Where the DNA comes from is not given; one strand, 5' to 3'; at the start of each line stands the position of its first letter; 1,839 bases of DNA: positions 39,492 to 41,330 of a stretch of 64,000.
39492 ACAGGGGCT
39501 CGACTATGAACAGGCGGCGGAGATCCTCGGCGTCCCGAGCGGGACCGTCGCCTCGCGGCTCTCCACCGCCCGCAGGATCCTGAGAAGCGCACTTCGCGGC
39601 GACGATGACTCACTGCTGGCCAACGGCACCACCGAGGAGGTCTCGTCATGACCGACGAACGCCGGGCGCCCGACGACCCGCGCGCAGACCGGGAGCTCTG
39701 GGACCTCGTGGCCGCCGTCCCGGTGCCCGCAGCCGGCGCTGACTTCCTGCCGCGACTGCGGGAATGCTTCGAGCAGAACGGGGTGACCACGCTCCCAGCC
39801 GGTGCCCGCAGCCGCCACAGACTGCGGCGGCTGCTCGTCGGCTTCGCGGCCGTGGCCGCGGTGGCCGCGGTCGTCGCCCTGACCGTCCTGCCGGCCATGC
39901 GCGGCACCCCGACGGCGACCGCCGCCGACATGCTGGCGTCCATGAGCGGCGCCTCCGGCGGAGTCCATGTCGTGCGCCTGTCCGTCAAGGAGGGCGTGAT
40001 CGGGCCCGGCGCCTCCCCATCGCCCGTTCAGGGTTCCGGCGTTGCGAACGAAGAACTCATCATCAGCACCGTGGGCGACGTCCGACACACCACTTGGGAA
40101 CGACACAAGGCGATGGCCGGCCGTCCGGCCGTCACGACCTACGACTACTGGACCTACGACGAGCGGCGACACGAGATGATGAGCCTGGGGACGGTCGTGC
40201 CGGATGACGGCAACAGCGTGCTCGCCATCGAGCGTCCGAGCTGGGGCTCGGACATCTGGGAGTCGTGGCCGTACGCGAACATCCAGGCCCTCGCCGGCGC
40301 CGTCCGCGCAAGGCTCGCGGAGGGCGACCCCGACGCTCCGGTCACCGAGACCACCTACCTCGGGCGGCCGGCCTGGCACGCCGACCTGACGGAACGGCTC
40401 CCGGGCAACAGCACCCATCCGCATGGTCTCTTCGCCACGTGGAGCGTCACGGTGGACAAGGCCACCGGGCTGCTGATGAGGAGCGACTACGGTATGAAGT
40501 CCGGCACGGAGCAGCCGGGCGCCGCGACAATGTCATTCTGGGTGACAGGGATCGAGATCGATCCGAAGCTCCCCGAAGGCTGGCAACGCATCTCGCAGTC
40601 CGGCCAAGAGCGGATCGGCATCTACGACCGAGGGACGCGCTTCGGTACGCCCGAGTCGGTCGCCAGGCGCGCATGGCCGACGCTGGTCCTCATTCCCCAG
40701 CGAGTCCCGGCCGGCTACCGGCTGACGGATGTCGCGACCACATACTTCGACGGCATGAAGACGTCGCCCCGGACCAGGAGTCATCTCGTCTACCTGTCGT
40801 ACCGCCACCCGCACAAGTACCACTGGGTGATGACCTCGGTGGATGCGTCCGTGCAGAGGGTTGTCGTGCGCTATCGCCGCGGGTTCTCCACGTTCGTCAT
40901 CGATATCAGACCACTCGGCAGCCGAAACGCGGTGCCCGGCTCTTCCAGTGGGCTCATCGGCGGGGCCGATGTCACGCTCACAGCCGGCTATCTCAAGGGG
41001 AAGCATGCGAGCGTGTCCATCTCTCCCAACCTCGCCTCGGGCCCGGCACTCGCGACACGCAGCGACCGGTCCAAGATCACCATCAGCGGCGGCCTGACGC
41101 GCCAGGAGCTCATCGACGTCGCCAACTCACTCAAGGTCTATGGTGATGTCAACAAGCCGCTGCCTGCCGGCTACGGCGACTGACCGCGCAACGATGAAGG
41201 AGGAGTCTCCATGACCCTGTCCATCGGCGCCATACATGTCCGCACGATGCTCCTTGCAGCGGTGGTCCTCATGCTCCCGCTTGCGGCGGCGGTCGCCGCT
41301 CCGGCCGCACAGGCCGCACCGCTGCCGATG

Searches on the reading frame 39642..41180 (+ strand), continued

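Call 40: search_protein_families(library=ncbifam, proteins=[L001:6188-6607:+, L001:6604-7971:+, L001:7968-10004:+, L001:10001-10315:+, L001:10315-11487:+, L001:17132-19864:-, L001:15348-17135:-, L001:14747-15061:-, L001:13773-14744:-, L001:5418-5831:+], max_evalue=0.001)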
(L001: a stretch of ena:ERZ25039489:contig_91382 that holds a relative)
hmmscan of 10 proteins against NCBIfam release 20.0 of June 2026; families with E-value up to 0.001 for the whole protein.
L001:6188-6607:+ (139 aa): 4 families
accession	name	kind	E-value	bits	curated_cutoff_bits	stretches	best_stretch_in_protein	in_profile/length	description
NF040770.1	hetero_SS_HdrA2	exception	1.4e-16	59.8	1100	1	11-130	648-768/777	CoB-CoM heterodisulfide reductase HdrA2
NF045873.1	F420_non_VhuD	exception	5.5e-13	49.2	215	1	13-128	4-120/132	F420-non-reducing hydrogenase iron-sulfur subunit VhuD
NF041891.1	hdrA_Methbact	equivalog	3.6e-08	32.1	1300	1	14-113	646-741/762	ferredoxin:CoB-CoM heterodisulfide reductase subunit HdrA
NF041778.1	hetero_SS_HdrA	equivalog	4.5e-06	24.8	1400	1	11-110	654-750/771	ferredoxin:CoB-CoM heterodisulfide reductase subunit HdrA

L001:6604-7971:+ (455 aa): 120 families (the best 25 are shown)
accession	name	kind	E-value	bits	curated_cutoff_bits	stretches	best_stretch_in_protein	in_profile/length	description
NF040770.1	hetero_SS_HdrA2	exception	2.5e-139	465.7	1100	1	7-429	140-566/777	CoB-CoM heterodisulfide reductase HdrA2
NF041778.1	hetero_SS_HdrA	equivalog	1.2e-102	344.2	1400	1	2-424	138-571/771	ferredoxin:CoB-CoM heterodisulfide reductase subunit HdrA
NF041891.1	hdrA_Methbact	equivalog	2.1e-97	327.1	1300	1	9-421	136-554/762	ferredoxin:CoB-CoM heterodisulfide reductase subunit HdrA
NF004537.0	PRK05888.1-3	equivalog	1.2e-11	44.5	163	1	107-204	68-163/204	NADH-quinone oxidoreductase subunit NuoI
TIGR01944.1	rnfB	subfamily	4.7e-11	42.6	68.7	2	144-173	103-132/190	RnfABCDGE type electron transport complex subunit B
TIGR01372.1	soxA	subfamily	1.5e-10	39.6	1164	1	8-50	170-212/996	sarcosine oxidase subunit alpha family protein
TIGR01971.1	NuoI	subfamily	2.4e-10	40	113.05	1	76-183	14-110/121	NADH-quinone oxidoreductase, chain I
NF003475.0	PRK05113.1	equivalog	2.5e-10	40.5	203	2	146-173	105-132/190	electron transport complex subunit RsxB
NF009410.0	PRK12771.1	subfamily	1.6e-09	36.9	516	1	8-45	140-177/566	NAD(P)-binding protein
NF009409.0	PRK12770.1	subfamily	3.3e-09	36.3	343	0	307-427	242-354/360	putative glutamate synthase subunit beta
NF006446.0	PRK08764.1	equivalog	3.2e-08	33.6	220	1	102-123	81-102/139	Rnf electron transport complex subunit RnfB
NF005560.0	PRK07233.1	equivalog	3.3e-08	32.8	252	1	9-46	3-40/435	hypothetical protein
NF045637.1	carotdesatCrtDProt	equivalog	3.4e-08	32.5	580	1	9-50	1-42/485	1-hydroxycarotenoid 3,4-desaturase CrtD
TIGR04018.1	Bthiol_YpdA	hypoth_equivalog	5.1e-08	32.1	339.9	0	337-415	228-304/316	YpdA family putative bacillithiol disulfide reductase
TIGR03048.1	PS_I_psaC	equivalog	6.6e-08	32.7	130.65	1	106-123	44-61/80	photosystem I iron-sulfur center protein PsaC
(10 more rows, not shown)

L001:7968-10004:+ (678 aa): 97 families (the best 25 are shown)
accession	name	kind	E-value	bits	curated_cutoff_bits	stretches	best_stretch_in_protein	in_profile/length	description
NF040770.1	hetero_SS_HdrA2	exception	1.2e-161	539.5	1100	2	322-672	311-643/777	CoB-CoM heterodisulfide reductase HdrA2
NF041778.1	hetero_SS_HdrA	equivalog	3.3e-113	379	1400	2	323-670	322-651/771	ferredoxin:CoB-CoM heterodisulfide reductase subunit HdrA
NF041891.1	hdrA_Methbact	equivalog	7.6e-110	368.3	1300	2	323-670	309-636/762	ferredoxin:CoB-CoM heterodisulfide reductase subunit HdrA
NF009410.0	PRK12771.1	subfamily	3.1e-11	42.6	516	1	160-206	129-175/566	NAD(P)-binding protein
NF005560.0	PRK07233.1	equivalog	1.4e-08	34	252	1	172-211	3-42/435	hypothetical protein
TIGR03997.1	mycofact_OYE_2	equivalog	1e-07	30.8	793.15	1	169-241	379-449/645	mycofactocin system FadH/OYE family oxidoreductase 2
TIGR03315.1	Se_ygfK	equivalog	1.5e-07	29.3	835.3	1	158-209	525-577/1012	putative selenate reductase subunit YgfK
NF045637.1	carotdesatCrtDProt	equivalog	1.8e-07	30.1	580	1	173-208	2-37/485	1-hydroxycarotenoid 3,4-desaturase CrtD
NF045663.1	diclust_near_Sec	equivalog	3.1e-07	28.9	530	1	157-246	94-178/759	pyridine nucleotide-disulfide oxidoreductase/dicluster-binding protein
TIGR03467.1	HpnE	equivalog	3.7e-07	29.8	283.05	1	173-209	2-38/430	hydroxysqualene dehydroxylase HpnE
TIGR02734.1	crtI_fam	subfamily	3.7e-07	29.2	238.1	1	172-211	1-40/504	phytoene desaturase family protein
NF002480.1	PRK01747.1-1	equivalog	4.7e-07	28.6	540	1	145-209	221-288/645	bifunctional tRNA (5-methylaminomethyl-2-thiouridine)(34)-methyltransferase MnmC2/FAD-dependent 5-carboxymethylaminomethyl-2-thiouridine(34)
NF045874.1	Vhu_polyferre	exception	6.5e-07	28.4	600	1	598-656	290-350/381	F420-non-reducing hydrogenase associated-polyferredoxin VhuB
TIGR01944.1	rnfB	subfamily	7.9e-07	28.8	68.7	1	580-662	93-170/190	RnfABCDGE type electron transport complex subunit B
NF045599.1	bili_reduct_long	exception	1.2e-06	27.1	750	1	168-245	380-455/641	bilirubin reductase, long form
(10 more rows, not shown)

L001:10001-10315:+ (104 aa): 1 family
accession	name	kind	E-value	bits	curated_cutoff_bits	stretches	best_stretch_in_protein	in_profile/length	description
NF033788.1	HTH_metalloreg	subfamily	5e-05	23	55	1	35-96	8-69/77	metalloregulator ArsR/SmtB family transcription factor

L001:10315-11487:+ (390 aa): 20 families
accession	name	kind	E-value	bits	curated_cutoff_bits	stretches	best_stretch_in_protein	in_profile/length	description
NF038018.1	qmoC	equivalog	2.9e-62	211.2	300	1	8-378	4-359/360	quinone-interacting membrane-bound oxidoreductase complex subunit QmoC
TIGR03290.1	CoB_CoM_SS_C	equivalog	1.2e-17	64.2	160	1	21-96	1-76/144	CoB--CoM heterodisulfide reductase subunit C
TIGR02484.1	CitB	equivalog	1.4e-15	57.3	246.6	1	21-377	13-352/372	tricarballylate utilization 4Fe-4S protein TcuB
NF011607.0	PRK15033.1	subfamily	7.6e-15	54.7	524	1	22-377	36-371/389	tricarballylate utilization 4Fe-4S protein TcuB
NF041890.1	hdrC_Methbact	equivalog_domain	9.6e-15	54.7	270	1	5-97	12-103/192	ferredoxin:CoB-CoM heterodisulfide reductase subunit HdrC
NF041779.1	hetero_SS_HdrC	equivalog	2.7e-13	49.8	350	1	7-96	16-104/198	ferredoxin:CoB-CoM heterodisulfide reductase subunit HdrC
NF008369.0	PRK11168.1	equivalog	6.4e-07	28.6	278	1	18-93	7-85/401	anaerobic glycerol-3-phosphate dehydrogenase subunit C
NF042909.1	FMH_DH_FwdF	exception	1.7e-05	24.1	375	1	19-82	254-310/336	tungsten-dependent formylmethanofuran dehydrogenase subunit FwdF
TIGR01945.1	rnfC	subfamily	2e-05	23.4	245.95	1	20-82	361-418/435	RnfABCDGE type electron transport complex subunit C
NF058577.1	FdxA_fam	equivalog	2.4e-05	24.4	65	0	19-36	33-50/52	4Fe-4S ferredoxin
TIGR03379.1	glycerol3P_GlpC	equivalog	7.5e-05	21.6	279.9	1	22-93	5-79/397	anaerobic glycerol-3-phosphate dehydrogenase subunit GlpC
NF009226.0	PRK12576.1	equivalog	7.9e-05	22.1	344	1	19-94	151-236/317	succinate dehydrogenase/fumarate reductase iron-sulfur subunit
NF040612.1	F420_dehyd_FpoI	exception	0.00011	22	180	1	13-82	33-98/135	F420H2 dehydrogenase subunit FpoI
TIGR02512.1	FeFe_hydrog_A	subfamily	0.00014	20.9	405.95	1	19-82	4-66/375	[FeFe] hydrogenase, group A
TIGR00384.1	dhsB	subfamily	0.00015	21.3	88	0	20-87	138-217/222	succinate dehydrogenase and fumarate reductase iron-sulfur protein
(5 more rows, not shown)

L001:17132-19864:- (910 aa): 143 families (the best 25 are shown)
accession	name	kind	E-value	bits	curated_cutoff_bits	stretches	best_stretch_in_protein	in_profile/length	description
NF009410.0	PRK12771.1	subfamily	7.6e-134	447.4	516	1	147-654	36-543/566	NAD(P)-binding protein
NF040770.1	hetero_SS_HdrA2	exception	2.3e-133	446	1100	2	618-901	283-566/777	CoB-CoM heterodisulfide reductase HdrA2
NF009454.0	PRK12814.1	equivalog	1.7e-106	357.1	916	1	158-631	101-580/657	putative NADPH-dependent glutamate synthase small subunit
NF041891.1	hdrA_Methbact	equivalog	2e-99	333.9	1300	2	619-896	281-557/762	ferredoxin:CoB-CoM heterodisulfide reductase subunit HdrA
NF010590.0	PRK13984.1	equivalog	1.7e-97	327.1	946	1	159-554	196-608/611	putative oxidoreductase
NF041778.1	hetero_SS_HdrA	equivalog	6e-95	318.7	1400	2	626-900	301-575/771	ferredoxin:CoB-CoM heterodisulfide reductase subunit HdrA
NF009414.0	PRK12778.1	equivalog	7.2e-86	289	1103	1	159-553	337-750/752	bifunctional dihydroorotate dehydrogenase B NAD binding subunit/NADPH-dependent glutamate synthase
TIGR03315.1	Se_ygfK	equivalog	3.9e-77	259.6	835.3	1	152-639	438-901/1012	putative selenate reductase subunit YgfK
TIGR01316.1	gltA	equivalog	1e-71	242.1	471.75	1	158-552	35-449/449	NADPH-dependent glutamate synthase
NF009409.0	PRK12770.1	subfamily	4e-64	216.9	343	1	244-555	12-353/360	putative glutamate synthase subunit beta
TIGR01317.1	GOGAT_sm_gam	subfamily_domain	5.3e-64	216.8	447.7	2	161-411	52-315/485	glutamate synthase small subunit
NF009413.0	PRK12775.1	equivalog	6.9e-58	196.3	1895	1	160-645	340-851/1006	putative trifunctional 2-polyprenylphenol hydroxylase/glutamate synthase subunit beta/ferritin domain-containing protein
TIGR01318.1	gltD_gamma_fam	subfamily_domain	3.3e-56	190.8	482.95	1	157-553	46-466/467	glutamate synthase, small subunit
NF009415.0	PRK12779.1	equivalog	1.1e-52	179.2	1519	1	164-547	213-621/944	putative bifunctional glutamate synthase subunit beta/2-polyprenylphenol hydroxylase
NF045663.1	diclust_near_Sec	equivalog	7.7e-52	176.4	530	2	159-345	18-201/759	pyridine nucleotide-disulfide oxidoreductase/dicluster-binding protein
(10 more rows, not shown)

L001:15348-17135:- (595 aa): 95 families (the best 25 are shown)
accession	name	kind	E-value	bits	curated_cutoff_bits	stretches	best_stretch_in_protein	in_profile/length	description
NF040770.1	hetero_SS_HdrA2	exception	2.3e-139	465.8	1100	2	22-252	1-231/777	CoB-CoM heterodisulfide reductase HdrA2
NF041778.1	hetero_SS_HdrA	equivalog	5.4e-113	378.3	1400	2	258-591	321-652/771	ferredoxin:CoB-CoM heterodisulfide reductase subunit HdrA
NF041891.1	hdrA_Methbact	equivalog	2.5e-101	340.2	1300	2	257-590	307-636/762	ferredoxin:CoB-CoM heterodisulfide reductase subunit HdrA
TIGR01944.1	rnfB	subfamily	4.9e-13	49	68.7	1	511-579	102-167/190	RnfABCDGE type electron transport complex subunit B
NF009410.0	PRK12771.1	subfamily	1.8e-11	43.3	516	2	119-203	100-180/566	NAD(P)-binding protein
NF003475.0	PRK05113.1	equivalog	2.5e-11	43.8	203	1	512-576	103-164/190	electron transport complex subunit RsxB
NF006446.0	PRK08764.1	equivalog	4.2e-10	39.7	220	1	490-575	52-136/139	Rnf electron transport complex subunit RnfB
NF005415.0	PRK06991.1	equivalog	4.8e-10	39.5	281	1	513-580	76-140/284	electron transport complex subunit RsxB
NF038196.1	ferrodoxin_EFR1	subfamily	5.7e-10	39.6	75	1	519-578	181-235/242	EFR1 family ferrodoxin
TIGR02700.1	flavo_MJ0208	hypoth_equivalog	7.5e-10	38.5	251.35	1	518-583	144-205/234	dihydromethanopterin reductase (acceptor)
TIGR02179.1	PorD_KorD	subfamily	3.2e-09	36.8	60.05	1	516-574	19-74/78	2-oxoacid:acceptor oxidoreductase, delta subunit, pyruvate/2-ketoisovalerate family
NF042909.1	FMH_DH_FwdF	exception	5.3e-09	35.6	375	1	505-581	209-286/336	tungsten-dependent formylmethanofuran dehydrogenase subunit FwdF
NF007204.0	PRK09625.1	equivalog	6.5e-09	35.9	125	1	517-577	54-111/133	pyruvate flavodoxin oxidoreductase subunit delta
NF045790.1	OxalOxreddelta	equivalog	1.8e-08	33.9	230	1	423-573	167-307/316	oxalate oxidoreductase subunit delta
NF006183.0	PRK08318.1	equivalog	6.2e-08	31.8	335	1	515-576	335-399/422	NAD-dependent dihydropyrimidine dehydrogenase subunit PreA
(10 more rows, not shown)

L001:14747-15061:- (104 aa): 45 families (the best 25 are shown)
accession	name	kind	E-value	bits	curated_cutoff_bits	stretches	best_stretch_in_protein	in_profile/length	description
TIGR03290.1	CoB_CoM_SS_C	equivalog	1.6e-14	54.1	160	1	22-97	2-78/144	CoB--CoM heterodisulfide reductase subunit C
NF041890.1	hdrC_Methbact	equivalog_domain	4.8e-09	36.1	270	1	17-95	24-102/192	ferredoxin:CoB-CoM heterodisulfide reductase subunit HdrC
TIGR01945.1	rnfC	subfamily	9.3e-09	34.3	245.95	1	16-95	357-432/435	RnfABCDGE type electron transport complex subunit C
NF041779.1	hetero_SS_HdrC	equivalog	1.4e-08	34.5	350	1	16-101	25-110/198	ferredoxin:CoB-CoM heterodisulfide reductase subunit HdrC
TIGR01971.1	NuoI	subfamily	5.3e-08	32.5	113.05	1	20-80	40-96/121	NADH-quinone oxidoreductase, chain I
NF038018.1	qmoC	equivalog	8.3e-08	32.1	300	1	11-97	7-94/360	quinone-interacting membrane-bound oxidoreductase complex subunit QmoC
TIGR00384.1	dhsB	subfamily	5.4e-07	29.3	88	1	58-91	189-222/222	succinate dehydrogenase and fumarate reductase iron-sulfur protein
NF042909.1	FMH_DH_FwdF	exception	7.5e-07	28.6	375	1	15-80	8-70/336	tungsten-dependent formylmethanofuran dehydrogenase subunit FwdF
NF008369.0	PRK11168.1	equivalog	8.4e-07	28.2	278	1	18-97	7-90/401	anaerobic glycerol-3-phosphate dehydrogenase subunit C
NF004616.0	PRK05950.1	subfamily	2.2e-06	27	228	1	60-97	199-236/238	succinate dehydrogenase iron-sulfur subunit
NF005503.0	PRK07118.1-2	equivalog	2.6e-06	26.9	252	1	19-86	164-233/292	RnfABCDGE type electron transport complex subunit B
NF058577.1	FdxA_fam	equivalog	4.8e-06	26.7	65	1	19-37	33-51/52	4Fe-4S ferredoxin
NF005505.0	PRK07118.1-4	equivalog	5.9e-06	26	378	1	17-81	166-232/265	Fe-S cluster domain-containing protein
NF040864.1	HgcB_ferredoxin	equivalog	6.9e-06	25.8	99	1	18-80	10-59/93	mercury methylation ferredoxin HgcB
NF008434.0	PRK11274.1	equivalog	1e-05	24.7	333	1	20-93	21-101/409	glycolate oxidase subunit GlcF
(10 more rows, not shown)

L001:13773-14744:- (323 aa): 4 families
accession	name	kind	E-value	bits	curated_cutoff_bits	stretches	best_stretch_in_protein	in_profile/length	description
NF004898.0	PRK06259.1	equivalog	2e-13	49.8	385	1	111-304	282-467/488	fumarate reductase (CoM/CoB) subunit TfrB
NF045663.1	diclust_near_Sec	equivalog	4.1e-12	45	530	1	141-309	468-627/759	pyridine nucleotide-disulfide oxidoreductase/dicluster-binding protein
NF045670.1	quin_L_LdhH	equivalog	5.1e-11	41.6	800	1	104-302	480-687/706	L-lactate dehydrogenase (quinone) large subunit LdhH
NF045796.1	DsrK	equivalog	7.8e-05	21.5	400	1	216-262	323-371/453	sulfate reduction electron transfer complex DsrMKJOP subunit DsrK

L001:5418-5831:+ (137 aa): 10 families
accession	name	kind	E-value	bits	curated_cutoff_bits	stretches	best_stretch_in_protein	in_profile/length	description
NF033788.1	HTH_metalloreg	subfamily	9.2e-24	83.1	55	1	27-97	2-73/77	metalloregulator ArsR/SmtB family transcription factor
NF045707.1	Dbac_1936_reg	equivalog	1e-12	47.9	115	1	24-99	5-80/99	ArsR/SmtB-type metalloregulator TsoR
NF007528.0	PRK10141.1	subfamily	5.1e-12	45.7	97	1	28-94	8-75/117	metalloregulator ArsR/SmtB family transcription factor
NF040642.1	sulf_sens_BigR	equivalog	6.9e-12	45.3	155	1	27-95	11-79/95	sulfite-sensing transcriptional repressor BigR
NF033789.1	repress_SdpR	subfamily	2.5e-10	40.1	100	1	31-94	3-66/79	autorepressor SdpR family transcription factor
NF047906.1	CdPbTransRegCmtR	equivalog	1.9e-09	37.3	150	1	27-101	12-86/104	Cd(II)/Pb(II)-sensing metalloregulatory transcriptional regulator CmtR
NF052532.1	TransRegPagRBaca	equivalog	5.8e-09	35.9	170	1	20-99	11-90/99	transcriptional repressor PagR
NF041413.1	ArsR_Rv2640c_fam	equivalog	9.8e-07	29.2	155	1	30-94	36-103/118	Rv2640c family ArsR-like transcriptional regulator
TIGR01884.1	cas_HTH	subfamily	0.00029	20.3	60.2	1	30-93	136-199/202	CRISPR-associated CARF protein Csa3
NF053602.1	Phr_regulator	exception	0.00068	19.3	320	1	28-83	4-59/191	heat shock transcription regulator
